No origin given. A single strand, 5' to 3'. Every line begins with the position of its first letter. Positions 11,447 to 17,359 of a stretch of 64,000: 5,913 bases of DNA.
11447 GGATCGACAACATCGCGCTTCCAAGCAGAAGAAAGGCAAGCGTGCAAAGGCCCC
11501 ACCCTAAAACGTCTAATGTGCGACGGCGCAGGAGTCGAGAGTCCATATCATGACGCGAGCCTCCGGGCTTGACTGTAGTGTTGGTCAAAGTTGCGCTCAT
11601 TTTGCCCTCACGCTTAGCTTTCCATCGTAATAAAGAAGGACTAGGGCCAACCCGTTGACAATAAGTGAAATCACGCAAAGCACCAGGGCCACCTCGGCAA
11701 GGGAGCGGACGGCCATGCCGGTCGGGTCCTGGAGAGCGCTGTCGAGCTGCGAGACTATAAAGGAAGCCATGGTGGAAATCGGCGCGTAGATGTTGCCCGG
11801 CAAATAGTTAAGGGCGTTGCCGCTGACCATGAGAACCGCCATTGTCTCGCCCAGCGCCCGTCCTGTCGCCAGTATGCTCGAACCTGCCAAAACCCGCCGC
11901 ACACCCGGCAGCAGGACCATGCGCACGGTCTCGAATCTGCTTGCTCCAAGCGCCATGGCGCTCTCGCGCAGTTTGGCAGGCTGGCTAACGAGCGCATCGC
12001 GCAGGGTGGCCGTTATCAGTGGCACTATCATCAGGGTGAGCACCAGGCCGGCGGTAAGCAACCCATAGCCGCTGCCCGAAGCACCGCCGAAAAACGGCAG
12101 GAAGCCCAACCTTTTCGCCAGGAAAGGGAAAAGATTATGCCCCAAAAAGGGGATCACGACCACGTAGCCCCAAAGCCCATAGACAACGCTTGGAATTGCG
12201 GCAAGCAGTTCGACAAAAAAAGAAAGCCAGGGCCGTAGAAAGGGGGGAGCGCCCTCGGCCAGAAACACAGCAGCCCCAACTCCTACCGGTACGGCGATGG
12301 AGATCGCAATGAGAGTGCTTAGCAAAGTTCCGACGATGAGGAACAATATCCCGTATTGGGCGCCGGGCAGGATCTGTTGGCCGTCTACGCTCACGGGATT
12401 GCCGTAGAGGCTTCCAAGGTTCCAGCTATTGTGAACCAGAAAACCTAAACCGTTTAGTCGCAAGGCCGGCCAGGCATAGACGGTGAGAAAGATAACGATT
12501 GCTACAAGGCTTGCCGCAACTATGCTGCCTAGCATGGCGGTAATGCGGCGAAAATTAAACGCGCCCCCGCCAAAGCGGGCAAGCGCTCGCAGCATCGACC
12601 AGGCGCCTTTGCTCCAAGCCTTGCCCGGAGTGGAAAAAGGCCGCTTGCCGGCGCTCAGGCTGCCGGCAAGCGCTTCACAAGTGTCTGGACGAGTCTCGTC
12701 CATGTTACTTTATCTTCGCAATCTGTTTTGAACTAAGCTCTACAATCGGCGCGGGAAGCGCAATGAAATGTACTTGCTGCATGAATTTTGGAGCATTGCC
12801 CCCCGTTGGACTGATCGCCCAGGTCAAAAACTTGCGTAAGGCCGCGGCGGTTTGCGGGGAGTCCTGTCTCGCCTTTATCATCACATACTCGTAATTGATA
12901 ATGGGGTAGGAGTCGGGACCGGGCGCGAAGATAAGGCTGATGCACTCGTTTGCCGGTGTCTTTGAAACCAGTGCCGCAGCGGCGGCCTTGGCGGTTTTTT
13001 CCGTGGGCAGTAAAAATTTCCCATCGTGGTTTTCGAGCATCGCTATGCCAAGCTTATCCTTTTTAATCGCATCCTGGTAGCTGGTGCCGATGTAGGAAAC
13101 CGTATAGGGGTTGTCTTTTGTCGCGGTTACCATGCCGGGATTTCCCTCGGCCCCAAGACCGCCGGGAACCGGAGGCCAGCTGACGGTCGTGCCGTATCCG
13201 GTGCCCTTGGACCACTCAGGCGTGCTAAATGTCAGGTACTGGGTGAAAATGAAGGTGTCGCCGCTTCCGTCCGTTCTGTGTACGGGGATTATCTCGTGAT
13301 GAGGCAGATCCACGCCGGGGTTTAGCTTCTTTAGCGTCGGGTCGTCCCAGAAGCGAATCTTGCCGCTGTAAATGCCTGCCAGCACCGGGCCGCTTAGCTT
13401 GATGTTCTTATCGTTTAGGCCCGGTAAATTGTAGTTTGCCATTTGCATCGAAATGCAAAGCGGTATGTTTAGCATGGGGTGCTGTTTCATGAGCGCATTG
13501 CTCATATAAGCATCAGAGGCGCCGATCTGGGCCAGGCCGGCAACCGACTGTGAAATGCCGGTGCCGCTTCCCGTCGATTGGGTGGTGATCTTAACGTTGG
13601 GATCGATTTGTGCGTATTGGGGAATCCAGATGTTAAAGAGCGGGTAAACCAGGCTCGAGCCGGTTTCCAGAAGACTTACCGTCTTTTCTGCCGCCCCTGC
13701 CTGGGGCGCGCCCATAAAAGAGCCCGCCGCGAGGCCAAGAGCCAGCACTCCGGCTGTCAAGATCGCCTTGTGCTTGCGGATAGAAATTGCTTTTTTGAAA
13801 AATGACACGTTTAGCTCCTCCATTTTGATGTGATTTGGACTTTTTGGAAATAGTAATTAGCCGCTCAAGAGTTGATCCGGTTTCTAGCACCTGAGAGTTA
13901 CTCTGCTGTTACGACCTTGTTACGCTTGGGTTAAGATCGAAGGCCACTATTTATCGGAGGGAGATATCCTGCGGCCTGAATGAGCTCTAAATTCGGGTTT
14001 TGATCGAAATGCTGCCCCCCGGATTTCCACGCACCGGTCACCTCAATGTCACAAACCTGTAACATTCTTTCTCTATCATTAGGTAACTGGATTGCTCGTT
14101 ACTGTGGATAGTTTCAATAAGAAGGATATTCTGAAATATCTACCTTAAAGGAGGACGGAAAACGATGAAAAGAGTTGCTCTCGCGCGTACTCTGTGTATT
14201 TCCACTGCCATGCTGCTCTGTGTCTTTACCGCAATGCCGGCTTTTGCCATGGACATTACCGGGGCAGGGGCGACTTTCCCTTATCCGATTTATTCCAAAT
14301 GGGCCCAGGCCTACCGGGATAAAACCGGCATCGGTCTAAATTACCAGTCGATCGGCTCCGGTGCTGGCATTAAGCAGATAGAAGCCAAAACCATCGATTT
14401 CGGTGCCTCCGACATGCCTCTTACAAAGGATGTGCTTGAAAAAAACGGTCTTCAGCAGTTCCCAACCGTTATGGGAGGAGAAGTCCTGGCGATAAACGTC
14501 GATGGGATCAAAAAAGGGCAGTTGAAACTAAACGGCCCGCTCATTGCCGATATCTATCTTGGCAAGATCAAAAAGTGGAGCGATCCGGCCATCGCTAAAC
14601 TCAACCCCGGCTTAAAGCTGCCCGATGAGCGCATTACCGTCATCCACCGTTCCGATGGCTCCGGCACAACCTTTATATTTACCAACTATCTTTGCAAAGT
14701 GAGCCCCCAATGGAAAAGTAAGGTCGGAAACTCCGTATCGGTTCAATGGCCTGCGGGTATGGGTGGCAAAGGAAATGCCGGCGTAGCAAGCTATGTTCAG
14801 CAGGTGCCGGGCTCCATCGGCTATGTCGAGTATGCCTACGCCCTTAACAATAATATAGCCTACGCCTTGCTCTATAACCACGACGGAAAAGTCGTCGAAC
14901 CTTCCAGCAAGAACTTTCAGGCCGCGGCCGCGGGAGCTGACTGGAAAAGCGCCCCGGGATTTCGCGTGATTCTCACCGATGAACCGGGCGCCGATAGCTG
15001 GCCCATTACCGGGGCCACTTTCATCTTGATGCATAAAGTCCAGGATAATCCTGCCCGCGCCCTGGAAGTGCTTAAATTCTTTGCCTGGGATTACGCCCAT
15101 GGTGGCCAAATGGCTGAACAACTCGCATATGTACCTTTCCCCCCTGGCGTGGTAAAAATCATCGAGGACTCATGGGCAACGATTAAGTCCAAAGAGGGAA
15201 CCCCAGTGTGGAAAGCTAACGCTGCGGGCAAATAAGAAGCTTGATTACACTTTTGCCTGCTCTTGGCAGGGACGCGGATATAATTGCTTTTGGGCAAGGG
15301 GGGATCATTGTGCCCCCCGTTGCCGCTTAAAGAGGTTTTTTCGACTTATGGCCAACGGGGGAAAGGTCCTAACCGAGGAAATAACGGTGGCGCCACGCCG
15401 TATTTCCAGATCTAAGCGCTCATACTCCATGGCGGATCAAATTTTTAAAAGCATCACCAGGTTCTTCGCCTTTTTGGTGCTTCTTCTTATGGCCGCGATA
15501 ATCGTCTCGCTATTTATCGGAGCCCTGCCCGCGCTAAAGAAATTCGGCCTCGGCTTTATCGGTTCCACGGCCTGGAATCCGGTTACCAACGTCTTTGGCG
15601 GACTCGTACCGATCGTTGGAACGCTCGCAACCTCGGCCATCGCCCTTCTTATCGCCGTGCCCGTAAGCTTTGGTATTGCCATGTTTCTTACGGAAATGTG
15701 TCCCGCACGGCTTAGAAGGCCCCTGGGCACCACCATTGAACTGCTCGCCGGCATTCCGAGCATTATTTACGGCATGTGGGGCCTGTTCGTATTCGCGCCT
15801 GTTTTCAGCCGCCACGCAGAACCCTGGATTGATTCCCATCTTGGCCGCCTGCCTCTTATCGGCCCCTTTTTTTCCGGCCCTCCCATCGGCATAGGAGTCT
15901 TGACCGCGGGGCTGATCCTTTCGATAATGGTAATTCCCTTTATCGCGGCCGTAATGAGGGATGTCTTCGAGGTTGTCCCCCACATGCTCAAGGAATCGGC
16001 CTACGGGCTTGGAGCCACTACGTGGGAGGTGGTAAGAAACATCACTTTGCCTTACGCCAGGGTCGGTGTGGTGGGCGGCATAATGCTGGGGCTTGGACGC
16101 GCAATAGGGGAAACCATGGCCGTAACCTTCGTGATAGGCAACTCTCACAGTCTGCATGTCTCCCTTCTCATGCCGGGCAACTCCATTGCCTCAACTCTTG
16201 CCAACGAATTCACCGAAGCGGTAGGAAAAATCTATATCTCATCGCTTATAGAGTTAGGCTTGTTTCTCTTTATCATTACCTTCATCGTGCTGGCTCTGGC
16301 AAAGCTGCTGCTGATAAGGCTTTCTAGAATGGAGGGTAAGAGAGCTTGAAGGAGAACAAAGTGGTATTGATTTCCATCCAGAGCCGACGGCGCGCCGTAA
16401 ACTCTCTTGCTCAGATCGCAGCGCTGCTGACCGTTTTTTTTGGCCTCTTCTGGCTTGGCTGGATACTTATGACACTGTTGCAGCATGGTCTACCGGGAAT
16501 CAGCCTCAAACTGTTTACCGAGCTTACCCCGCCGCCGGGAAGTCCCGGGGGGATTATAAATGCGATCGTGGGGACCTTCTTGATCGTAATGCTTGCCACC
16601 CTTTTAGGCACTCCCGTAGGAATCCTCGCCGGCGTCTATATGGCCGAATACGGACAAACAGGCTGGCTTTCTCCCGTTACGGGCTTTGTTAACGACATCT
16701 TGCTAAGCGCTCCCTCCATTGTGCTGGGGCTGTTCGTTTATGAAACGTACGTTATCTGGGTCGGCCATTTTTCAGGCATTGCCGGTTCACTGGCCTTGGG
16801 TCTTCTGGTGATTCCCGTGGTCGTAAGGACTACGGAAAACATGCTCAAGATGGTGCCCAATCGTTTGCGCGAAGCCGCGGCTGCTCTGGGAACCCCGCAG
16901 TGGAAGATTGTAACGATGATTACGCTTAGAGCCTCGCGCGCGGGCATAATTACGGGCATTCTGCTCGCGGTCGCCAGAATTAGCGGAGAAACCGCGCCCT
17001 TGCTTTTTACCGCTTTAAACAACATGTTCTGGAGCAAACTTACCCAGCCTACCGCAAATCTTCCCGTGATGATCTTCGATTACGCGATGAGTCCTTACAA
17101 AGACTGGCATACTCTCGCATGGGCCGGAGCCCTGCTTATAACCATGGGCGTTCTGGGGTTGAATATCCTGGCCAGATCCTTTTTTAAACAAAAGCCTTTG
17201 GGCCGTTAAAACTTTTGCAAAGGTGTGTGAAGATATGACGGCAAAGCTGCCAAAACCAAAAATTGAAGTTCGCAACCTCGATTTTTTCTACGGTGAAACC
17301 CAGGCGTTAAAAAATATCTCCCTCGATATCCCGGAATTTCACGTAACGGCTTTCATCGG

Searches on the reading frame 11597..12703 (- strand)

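Call 44: search_protein_families(library=pfam, proteins=[window:11597-12703:-], max_evalue=0.001)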
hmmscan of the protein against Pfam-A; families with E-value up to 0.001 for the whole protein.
window:11597-12703:- (368 aa): 1 family
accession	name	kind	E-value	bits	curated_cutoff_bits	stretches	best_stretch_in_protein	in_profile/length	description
PF00528.27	BPD_transp_1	-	5.5e-14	52.7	26.4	1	141-347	1-169/184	Binding-protein-dependent transport system inner membrane component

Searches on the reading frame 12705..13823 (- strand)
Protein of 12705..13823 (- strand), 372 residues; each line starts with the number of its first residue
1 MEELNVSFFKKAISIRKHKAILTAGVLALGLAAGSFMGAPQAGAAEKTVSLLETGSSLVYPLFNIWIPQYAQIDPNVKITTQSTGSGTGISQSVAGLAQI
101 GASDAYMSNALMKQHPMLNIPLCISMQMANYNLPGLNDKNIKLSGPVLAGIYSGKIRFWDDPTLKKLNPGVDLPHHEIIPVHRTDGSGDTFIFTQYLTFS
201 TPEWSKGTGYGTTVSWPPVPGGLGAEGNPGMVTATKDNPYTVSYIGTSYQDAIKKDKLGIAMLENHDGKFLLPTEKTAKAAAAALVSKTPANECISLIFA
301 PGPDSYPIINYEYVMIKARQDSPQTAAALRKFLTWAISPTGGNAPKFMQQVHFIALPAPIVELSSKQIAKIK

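Call 44: search_protein_families(library=pfam, proteins=[window:12705-13823:-], max_evalue=0.001)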
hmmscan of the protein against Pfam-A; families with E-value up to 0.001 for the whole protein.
window:12705-13823:- (372 aa): 2 families
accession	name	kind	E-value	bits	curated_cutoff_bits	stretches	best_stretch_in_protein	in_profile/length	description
PF12849.12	PBP_like_2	-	4.2e-31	109.1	27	1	43-339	2-266/267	PBP superfamily domain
PF01547.30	SBP_bac_1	-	1.8e-15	58.1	26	1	67-341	14-305/307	Bacterial extracellular solute-binding protein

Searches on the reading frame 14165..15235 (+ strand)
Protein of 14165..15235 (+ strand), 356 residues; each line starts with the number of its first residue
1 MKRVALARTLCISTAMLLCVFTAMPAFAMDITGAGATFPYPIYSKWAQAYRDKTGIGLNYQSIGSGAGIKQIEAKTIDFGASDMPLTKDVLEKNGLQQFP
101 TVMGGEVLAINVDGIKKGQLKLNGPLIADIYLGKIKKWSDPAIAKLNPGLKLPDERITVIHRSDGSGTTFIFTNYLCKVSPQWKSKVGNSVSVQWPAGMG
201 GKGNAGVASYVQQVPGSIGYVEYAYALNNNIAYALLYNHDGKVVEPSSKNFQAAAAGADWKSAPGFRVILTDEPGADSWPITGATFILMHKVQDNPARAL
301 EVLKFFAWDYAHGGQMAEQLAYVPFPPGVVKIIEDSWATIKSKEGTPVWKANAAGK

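Call 44: search_protein_families(library=pfam, proteins=[window:14165-15235:+], max_evalue=0.001)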
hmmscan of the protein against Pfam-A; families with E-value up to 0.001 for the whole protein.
window:14165-15235:+ (356 aa): 2 families
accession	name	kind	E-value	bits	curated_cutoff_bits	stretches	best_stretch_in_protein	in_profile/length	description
PF12849.12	PBP_like_2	-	8.5e-34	118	27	1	30-292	11-248/267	PBP superfamily domain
PF12727.12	PBP_like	-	0.00019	21.1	27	1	50-181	4-120/193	PBP superfamily domain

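Call 50: find_homologous_proteins(query=window:14165-15232:+, max_evalue=1e-40)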
Query window:14165-15232:+ (356 aa): 8000 proteins with E <= 1e-40 among 8000 candidates; the best 120 are listed.
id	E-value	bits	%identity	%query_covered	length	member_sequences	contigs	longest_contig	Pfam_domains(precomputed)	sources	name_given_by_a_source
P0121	8.1e-240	813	100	100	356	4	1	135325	PF12849.13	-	-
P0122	1.4e-218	743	92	100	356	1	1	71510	PF12849.13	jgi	jgi:phosphate transport system substrate-binding protein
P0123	1.9e-202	690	85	100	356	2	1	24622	PF12849.13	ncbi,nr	ncbi:MAG: phosphate ABC transporter substrate-binding protein PstS [Syntrophobacteraceae bacterium]|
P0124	9.2e-202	688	84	100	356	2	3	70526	PF12849.13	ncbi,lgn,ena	-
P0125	7.3e-199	678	83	100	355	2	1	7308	PF12849.13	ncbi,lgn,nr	ncbi:MAG: phosphate ABC transporter substrate-binding protein PstS [Syntrophobacteraceae bacterium]|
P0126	2.0e-196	670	82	100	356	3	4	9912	PF12849.13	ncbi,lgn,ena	-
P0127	3.6e-193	660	82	98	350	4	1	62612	PF01547.31,PF12849.13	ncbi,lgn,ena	-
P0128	3.5e-192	656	80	100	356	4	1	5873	PF12849.13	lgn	-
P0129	8.0e-192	655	81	98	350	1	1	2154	PF12849.13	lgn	-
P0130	2.0e-188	644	81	98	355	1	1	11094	PF12849.13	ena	-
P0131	4.5e-171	587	71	99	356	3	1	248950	PF12727.13,PF12849.13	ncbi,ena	-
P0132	7.7e-171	586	71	98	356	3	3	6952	PF12727.13,PF12849.13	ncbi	ncbi:MAG: phosphate ABC transporter substrate-binding protein PstS [Syntrophobacteraceae bacterium]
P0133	7.1e-170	583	71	99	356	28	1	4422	PF12727.13,PF12849.13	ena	-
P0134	1.5e-169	582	71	99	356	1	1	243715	PF12727.13,PF12849.13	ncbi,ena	-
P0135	5.9e-169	580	72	100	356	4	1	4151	PF12727.13,PF01547.31,PF12849.13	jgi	jgi:phosphate transport system substrate-binding protein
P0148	3.8e-167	574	70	99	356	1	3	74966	PF12727.13,PF12849.13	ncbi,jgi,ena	ncbi:MAG: phosphate ABC transporter substrate-binding protein PstS [Syntrophobacteraceae bacterium]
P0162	2.5e-158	545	69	98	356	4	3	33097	PF01547.31,PF12849.13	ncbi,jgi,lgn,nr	ncbi:phosphate transporter subunit; periplasmic-binding component of ABC superfamily [Syntrophobacte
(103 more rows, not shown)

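Call 51: find_encoding_contigs(protein=P0122, flank=400, max_places=2)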
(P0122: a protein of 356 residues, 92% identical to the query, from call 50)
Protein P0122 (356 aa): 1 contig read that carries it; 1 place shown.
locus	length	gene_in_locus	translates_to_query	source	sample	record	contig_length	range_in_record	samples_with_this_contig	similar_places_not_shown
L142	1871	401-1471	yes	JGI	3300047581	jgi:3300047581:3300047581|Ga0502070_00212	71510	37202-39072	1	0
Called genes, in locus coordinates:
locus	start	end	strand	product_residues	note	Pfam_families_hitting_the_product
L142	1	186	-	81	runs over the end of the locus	-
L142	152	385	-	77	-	-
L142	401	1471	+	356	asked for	PF12849:PBP_like_2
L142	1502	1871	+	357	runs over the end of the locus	PF00528:BPD_transp_1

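Call 52: find_encoding_contigs(protein=P0123, flank=400, max_places=2)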
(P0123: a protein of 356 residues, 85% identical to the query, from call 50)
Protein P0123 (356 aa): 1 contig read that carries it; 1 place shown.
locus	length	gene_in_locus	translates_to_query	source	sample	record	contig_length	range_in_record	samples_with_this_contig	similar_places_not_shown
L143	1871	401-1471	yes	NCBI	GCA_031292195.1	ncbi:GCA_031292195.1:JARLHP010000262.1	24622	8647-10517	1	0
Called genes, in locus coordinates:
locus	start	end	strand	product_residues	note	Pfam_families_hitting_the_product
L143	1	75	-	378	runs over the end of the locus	PF01139:RtcB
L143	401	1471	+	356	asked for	PF12849:PBP_like_2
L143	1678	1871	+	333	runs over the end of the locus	PF00528:BPD_transp_1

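Call 53: find_encoding_contigs(protein=P0124, flank=400, max_places=2)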
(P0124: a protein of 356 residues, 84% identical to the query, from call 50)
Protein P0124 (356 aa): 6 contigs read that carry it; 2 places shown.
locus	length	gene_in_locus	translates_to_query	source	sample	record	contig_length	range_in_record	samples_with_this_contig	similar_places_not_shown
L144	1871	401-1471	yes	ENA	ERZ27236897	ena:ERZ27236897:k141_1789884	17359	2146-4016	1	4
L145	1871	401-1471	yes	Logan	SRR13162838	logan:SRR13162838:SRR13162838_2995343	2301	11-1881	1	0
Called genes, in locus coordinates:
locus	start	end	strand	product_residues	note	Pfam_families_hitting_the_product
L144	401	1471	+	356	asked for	PF12849:PBP_like_2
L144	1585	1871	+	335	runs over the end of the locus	PF00528:BPD_transp_1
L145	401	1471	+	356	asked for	PF12849:PBP_like_2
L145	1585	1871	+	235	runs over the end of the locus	?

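Call 54: find_encoding_contigs(protein=P0131, flank=400, max_places=2)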
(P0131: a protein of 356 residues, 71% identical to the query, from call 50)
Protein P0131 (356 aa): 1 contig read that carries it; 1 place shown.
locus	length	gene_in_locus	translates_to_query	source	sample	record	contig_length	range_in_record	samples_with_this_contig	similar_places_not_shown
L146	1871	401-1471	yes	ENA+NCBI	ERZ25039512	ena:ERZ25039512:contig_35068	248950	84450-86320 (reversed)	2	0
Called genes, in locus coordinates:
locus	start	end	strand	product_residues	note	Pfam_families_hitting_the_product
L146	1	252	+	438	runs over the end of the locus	PF22694:CtpB_N-like (weak), PF00595:PDZ, PF13180:PDZ_2, PF17820:PDZ_6, PF03572:Peptidase_S41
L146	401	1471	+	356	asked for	PF12849:PBP_like_2, PF12727:PBP_like (faint)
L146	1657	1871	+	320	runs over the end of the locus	PF00528:BPD_transp_1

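Call 55: find_encoding_contigs(protein=P0148, flank=400, max_places=2)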
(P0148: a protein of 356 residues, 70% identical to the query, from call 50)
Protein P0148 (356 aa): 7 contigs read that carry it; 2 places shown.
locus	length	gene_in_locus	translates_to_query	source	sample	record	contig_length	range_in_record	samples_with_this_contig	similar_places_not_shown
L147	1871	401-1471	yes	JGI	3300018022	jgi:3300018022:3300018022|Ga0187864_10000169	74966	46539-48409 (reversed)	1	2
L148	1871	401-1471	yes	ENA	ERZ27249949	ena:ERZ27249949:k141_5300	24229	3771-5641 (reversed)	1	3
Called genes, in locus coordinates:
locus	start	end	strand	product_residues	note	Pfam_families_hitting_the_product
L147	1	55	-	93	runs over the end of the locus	-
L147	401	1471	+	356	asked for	PF12849:PBP_like_2, PF12727:PBP_like (faint)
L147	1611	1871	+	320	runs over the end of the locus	PF00528:BPD_transp_1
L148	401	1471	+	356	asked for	PF12849:PBP_like_2, PF12727:PBP_like (faint)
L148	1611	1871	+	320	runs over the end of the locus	PF00528:BPD_transp_1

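Call 56: find_encoding_contigs(protein=P0162, flank=400, max_places=2)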
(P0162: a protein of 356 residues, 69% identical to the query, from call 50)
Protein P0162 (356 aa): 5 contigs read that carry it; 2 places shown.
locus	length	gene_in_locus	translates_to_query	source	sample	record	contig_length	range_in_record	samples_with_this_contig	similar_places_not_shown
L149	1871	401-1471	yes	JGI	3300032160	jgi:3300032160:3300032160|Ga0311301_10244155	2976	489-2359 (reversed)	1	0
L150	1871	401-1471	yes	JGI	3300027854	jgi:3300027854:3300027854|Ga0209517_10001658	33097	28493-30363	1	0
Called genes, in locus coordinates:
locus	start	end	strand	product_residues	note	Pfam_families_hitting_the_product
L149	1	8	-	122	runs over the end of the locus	PF01258:zf-dskA_traR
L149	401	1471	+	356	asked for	PF12849:PBP_like_2, PF01547:SBP_bac_1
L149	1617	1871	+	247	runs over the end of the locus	?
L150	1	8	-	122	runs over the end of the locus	PF01258:zf-dskA_traR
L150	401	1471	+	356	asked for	PF12849:PBP_like_2, PF01547:SBP_bac_1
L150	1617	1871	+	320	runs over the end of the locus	PF00528:BPD_transp_1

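Call 69: find_encoding_contigs(protein=P0121, flank=200, max_places=3)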
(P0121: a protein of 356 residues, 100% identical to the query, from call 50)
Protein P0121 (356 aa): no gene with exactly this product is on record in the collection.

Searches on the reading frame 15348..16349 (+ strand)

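Call 44: search_protein_families(library=pfam, proteins=[window:15348-16349:+], max_evalue=0.001)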
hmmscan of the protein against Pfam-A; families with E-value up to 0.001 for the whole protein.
window:15348-16349:+ (333 aa): 1 family
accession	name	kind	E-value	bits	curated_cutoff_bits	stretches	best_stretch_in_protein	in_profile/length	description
PF00528.27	BPD_transp_1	-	9.6e-15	55.2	26.4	1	111-322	5-179/184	Binding-protein-dependent transport system inner membrane component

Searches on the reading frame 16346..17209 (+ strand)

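Call 44: search_protein_families(library=pfam, proteins=[window:16346-17209:+], max_evalue=0.001)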
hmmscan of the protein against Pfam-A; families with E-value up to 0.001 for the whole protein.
window:16346-17209:+ (287 aa): 1 family
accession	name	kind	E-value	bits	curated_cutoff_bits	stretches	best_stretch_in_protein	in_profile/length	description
PF00528.27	BPD_transp_1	-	3.2e-15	56.8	26.4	1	92-277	1-176/184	Binding-protein-dependent transport system inner membrane component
